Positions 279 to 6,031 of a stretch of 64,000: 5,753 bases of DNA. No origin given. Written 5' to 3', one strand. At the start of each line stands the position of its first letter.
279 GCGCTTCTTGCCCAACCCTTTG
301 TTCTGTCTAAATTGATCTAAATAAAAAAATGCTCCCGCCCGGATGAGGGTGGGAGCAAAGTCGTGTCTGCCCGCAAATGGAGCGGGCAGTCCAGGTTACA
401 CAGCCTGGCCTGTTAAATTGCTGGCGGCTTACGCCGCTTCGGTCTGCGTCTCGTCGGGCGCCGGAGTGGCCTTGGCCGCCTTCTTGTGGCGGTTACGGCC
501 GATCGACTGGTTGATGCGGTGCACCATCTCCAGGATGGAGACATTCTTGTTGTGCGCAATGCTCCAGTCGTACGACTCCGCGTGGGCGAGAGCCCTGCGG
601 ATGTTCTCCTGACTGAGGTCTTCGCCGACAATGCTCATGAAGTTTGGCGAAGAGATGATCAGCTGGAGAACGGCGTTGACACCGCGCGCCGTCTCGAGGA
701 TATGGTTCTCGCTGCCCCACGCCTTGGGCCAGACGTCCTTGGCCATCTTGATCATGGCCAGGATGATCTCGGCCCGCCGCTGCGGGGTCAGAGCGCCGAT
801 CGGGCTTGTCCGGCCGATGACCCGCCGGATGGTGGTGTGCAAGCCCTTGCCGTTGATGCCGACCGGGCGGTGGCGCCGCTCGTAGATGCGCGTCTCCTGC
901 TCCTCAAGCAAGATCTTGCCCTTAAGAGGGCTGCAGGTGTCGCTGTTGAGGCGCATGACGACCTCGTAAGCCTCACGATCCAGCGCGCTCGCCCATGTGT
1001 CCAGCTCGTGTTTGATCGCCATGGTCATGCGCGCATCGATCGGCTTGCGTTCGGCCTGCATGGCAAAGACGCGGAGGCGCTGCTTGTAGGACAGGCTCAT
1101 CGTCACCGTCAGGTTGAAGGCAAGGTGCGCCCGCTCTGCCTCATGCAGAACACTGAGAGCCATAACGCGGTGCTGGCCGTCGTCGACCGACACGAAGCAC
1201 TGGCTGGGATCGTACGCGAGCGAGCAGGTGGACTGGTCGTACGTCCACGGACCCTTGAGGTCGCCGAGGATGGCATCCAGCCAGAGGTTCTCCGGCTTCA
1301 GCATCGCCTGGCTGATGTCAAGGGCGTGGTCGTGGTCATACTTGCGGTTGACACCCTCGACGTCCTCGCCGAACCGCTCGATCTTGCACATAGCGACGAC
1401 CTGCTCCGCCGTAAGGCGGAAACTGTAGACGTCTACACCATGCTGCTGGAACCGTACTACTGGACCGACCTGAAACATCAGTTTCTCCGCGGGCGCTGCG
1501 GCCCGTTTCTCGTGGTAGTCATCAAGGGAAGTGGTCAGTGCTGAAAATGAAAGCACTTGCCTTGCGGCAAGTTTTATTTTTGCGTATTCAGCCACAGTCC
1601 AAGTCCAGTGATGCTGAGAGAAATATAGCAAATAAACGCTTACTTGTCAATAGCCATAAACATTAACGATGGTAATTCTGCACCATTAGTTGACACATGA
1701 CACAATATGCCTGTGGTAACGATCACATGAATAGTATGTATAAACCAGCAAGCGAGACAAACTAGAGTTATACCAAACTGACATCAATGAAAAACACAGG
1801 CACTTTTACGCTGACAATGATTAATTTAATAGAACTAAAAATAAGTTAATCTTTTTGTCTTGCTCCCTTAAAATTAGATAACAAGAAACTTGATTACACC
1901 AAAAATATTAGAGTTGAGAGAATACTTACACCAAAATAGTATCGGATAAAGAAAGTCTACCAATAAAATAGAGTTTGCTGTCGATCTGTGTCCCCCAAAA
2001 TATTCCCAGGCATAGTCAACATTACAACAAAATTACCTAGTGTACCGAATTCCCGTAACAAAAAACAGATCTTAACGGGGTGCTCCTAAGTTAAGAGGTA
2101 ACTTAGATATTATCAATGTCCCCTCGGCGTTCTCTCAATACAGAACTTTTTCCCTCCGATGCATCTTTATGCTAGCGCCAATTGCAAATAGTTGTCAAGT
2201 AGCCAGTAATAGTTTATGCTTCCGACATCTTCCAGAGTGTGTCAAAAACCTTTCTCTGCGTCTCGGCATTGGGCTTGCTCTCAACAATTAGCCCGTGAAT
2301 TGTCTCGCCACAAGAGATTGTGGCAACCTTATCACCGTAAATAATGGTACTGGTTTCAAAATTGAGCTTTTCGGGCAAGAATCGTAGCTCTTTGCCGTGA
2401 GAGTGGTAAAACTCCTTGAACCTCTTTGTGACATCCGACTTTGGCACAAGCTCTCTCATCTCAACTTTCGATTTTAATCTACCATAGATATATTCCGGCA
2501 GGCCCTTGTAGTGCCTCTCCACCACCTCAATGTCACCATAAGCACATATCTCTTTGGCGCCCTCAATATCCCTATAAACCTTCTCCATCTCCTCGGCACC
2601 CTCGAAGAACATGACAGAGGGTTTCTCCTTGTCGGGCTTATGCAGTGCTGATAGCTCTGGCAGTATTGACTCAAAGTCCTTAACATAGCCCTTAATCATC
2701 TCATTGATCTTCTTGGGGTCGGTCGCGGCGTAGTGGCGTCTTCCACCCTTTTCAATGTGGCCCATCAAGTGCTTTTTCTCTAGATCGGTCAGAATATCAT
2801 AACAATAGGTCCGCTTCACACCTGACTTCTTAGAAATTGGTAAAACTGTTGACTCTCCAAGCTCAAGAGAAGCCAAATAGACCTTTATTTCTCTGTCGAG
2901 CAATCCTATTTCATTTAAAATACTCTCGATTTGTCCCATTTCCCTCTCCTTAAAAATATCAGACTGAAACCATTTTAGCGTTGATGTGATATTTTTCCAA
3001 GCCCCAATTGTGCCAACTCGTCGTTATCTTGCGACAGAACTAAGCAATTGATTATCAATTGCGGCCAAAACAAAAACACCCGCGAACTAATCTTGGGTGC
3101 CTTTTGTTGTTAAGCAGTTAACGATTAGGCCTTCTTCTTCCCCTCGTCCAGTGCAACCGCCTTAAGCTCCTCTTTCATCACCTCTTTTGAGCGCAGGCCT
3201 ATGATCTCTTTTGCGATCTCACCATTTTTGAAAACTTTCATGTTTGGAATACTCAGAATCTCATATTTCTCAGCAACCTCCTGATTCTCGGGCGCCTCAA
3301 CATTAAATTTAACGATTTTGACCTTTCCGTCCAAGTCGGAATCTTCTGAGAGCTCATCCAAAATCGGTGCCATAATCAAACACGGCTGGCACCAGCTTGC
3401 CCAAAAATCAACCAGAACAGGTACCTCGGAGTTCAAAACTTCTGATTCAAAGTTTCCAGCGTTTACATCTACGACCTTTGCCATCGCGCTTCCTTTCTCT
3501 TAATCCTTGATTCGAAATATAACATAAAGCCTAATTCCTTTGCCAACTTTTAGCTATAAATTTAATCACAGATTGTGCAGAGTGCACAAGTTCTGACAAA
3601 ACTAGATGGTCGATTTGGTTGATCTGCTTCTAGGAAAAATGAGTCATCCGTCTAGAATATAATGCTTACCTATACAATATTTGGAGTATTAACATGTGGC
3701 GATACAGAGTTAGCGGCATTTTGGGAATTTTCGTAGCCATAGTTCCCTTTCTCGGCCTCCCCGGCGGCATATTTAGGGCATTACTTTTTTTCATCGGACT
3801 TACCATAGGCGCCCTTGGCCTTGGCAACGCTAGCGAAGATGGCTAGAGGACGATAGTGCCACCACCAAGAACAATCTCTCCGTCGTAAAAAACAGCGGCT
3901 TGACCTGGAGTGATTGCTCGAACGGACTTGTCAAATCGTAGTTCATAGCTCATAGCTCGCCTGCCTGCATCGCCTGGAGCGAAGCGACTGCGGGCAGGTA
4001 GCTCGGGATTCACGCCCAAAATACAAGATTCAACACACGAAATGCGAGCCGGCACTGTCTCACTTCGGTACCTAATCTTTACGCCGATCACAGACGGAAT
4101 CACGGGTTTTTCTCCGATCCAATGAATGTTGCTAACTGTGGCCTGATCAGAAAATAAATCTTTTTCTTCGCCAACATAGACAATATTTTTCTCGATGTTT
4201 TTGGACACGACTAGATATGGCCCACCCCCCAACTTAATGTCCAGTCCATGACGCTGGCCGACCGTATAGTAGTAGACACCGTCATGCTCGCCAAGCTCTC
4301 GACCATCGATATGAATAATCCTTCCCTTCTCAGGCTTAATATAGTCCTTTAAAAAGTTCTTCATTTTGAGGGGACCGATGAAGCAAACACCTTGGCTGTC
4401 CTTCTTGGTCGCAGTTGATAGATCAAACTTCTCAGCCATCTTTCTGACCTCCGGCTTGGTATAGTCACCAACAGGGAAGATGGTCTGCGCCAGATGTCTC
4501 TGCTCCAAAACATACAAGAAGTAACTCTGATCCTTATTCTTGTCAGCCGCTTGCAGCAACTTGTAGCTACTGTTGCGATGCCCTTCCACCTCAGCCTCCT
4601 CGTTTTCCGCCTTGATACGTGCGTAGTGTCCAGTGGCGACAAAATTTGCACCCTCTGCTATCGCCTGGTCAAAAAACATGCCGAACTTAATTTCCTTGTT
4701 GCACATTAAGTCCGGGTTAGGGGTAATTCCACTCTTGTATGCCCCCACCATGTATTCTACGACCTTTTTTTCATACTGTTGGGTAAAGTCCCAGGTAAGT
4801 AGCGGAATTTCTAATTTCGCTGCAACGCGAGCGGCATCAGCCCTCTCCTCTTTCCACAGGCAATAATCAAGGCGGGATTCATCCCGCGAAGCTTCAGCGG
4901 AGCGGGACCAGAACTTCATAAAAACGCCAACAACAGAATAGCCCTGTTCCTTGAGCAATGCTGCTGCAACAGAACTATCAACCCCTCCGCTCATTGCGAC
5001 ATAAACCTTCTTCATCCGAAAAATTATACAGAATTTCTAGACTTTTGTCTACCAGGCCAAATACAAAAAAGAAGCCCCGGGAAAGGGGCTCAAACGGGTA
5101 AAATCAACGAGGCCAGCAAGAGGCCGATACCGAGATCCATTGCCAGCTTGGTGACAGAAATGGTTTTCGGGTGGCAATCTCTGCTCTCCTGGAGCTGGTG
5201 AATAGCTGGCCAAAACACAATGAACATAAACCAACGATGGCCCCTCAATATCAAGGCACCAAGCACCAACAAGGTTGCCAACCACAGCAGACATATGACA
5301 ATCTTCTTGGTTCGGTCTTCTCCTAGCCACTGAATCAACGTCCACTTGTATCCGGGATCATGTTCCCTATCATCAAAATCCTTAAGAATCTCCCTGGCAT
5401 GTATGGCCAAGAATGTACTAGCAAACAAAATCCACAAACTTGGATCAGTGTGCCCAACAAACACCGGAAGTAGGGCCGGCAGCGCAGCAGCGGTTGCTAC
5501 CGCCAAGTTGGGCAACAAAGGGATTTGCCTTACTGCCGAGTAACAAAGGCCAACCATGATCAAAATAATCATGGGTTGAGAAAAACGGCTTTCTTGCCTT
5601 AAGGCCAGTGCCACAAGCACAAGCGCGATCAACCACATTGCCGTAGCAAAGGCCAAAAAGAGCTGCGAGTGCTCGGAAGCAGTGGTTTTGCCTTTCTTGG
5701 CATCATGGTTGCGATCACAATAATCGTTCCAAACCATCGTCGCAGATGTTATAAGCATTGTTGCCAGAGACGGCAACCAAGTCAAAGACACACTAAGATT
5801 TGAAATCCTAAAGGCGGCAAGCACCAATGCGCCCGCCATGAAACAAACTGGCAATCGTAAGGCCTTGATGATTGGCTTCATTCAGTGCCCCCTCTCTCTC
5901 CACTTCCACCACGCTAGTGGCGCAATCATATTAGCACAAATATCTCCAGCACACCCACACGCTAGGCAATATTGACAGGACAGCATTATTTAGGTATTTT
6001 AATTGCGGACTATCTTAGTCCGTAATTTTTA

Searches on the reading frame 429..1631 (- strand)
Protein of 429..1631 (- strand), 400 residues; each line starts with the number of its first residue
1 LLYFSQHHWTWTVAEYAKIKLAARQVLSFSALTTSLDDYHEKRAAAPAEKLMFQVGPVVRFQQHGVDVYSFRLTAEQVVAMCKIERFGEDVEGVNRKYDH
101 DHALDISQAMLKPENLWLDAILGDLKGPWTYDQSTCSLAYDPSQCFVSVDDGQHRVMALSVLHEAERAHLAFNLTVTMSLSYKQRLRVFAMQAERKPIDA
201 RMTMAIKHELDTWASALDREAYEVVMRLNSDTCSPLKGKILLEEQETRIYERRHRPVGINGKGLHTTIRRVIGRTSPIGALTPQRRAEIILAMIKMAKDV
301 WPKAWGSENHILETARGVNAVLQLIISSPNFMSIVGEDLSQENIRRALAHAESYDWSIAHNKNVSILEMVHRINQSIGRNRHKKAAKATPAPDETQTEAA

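Call 95: search_protein_families(library=pfam, proteins=[window:429-1631:-], max_evalue=0.001)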
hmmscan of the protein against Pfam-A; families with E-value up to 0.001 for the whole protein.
window:429-1631:- (400 aa): 1 family
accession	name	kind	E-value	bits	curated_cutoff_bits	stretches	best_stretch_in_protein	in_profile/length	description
PF14072.11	DndB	-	5.1e-05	22.9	29.1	1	57-193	2-148/338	DNA-sulfur modification-associated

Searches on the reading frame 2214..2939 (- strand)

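Call 95: search_protein_families(library=pfam, proteins=[window:2214-2939:-], max_evalue=0.001)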
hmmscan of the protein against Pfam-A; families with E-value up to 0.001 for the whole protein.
window:2214-2939:- (241 aa): 1 family
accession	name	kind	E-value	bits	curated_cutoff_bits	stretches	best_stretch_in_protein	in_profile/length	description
PF01978.25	TrmB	-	8.2e-12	45.3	25.6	1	8-76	1-68/68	Sugar-specific transcriptional regulator TrmB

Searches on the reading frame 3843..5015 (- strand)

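Call 95: search_protein_families(library=pfam, proteins=[window:3843-5015:-], max_evalue=0.001)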
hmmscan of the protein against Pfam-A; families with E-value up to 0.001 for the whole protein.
window:3843-5015:- (390 aa): 3 families
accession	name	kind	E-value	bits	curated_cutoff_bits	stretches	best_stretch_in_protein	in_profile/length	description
PF03054.22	tRNA_Me_trans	-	9.6e-78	260.9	20.6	1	2-214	1-201/202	tRNA methyl transferase HUP domain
PF20259.3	tRNA_Me_trans_M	-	3.2e-22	78.3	27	1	219-283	1-66/66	tRNA methyl transferase PRC-barrel domain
PF20258.4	tRNA_Me_trans_C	-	7.6e-17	61.9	20.6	1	357-388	46-77/77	Aminomethyltransferase beta-barrel domain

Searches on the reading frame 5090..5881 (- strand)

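Call 95: search_protein_families(library=pfam, proteins=[window:5090-5881:-], max_evalue=0.001)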
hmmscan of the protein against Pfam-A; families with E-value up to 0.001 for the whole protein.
window:5090-5881:- (263 aa): 1 family
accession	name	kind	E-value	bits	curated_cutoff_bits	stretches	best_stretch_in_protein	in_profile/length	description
PF01040.23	UbiA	-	1.1e-18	67.9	34.2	1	13-223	4-218/250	UbiA prenyltransferase family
